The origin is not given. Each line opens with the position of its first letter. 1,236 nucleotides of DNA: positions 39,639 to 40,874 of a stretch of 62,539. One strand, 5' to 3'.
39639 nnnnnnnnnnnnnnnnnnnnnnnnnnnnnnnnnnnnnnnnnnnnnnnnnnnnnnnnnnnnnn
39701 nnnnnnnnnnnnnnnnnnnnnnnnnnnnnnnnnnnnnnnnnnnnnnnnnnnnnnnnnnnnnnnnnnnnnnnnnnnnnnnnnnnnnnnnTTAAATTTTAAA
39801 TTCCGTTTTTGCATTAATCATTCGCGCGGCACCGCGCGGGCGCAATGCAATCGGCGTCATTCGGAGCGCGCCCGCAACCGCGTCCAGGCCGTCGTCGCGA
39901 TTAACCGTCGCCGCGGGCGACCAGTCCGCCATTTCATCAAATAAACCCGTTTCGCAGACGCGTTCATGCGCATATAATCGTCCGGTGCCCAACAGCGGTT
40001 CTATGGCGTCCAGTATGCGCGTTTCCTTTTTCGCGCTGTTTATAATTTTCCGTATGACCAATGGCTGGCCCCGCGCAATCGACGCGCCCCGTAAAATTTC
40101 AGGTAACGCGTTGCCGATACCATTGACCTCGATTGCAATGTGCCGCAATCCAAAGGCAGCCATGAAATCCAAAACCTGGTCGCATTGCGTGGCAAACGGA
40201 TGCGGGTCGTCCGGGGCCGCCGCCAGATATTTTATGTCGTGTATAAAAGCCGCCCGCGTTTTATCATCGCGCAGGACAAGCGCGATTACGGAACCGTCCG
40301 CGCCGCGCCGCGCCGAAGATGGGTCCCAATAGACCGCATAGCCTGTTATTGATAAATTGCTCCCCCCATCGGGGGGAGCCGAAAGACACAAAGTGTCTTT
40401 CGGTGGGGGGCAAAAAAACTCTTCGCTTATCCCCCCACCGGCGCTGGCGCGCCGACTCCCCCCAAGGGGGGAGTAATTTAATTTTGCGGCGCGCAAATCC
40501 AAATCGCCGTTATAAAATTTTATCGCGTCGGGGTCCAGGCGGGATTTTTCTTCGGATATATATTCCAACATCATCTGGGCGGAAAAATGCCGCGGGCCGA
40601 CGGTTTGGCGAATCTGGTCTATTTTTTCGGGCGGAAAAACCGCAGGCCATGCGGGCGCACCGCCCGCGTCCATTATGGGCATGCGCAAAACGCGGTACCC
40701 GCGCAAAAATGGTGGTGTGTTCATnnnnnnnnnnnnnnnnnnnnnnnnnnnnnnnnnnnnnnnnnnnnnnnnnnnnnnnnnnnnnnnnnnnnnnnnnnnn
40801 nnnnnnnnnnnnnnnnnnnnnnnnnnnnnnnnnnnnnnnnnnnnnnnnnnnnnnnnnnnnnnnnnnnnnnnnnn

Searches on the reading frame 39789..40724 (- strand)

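Call 73: search_protein_families(library=pfam, proteins=[window:39789-40724:-], max_evalue=0.01)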
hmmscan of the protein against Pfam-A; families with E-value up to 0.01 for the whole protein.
window:39789-40724:- (311 aa): 1 family
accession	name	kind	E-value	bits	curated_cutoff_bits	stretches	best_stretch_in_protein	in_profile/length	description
PF22530.2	Terminase-T7_RNaseH-like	-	1e-06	29.4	27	1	177-250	36-108/108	Terminase Bacteriophage T7, Ribonuclease H-like domain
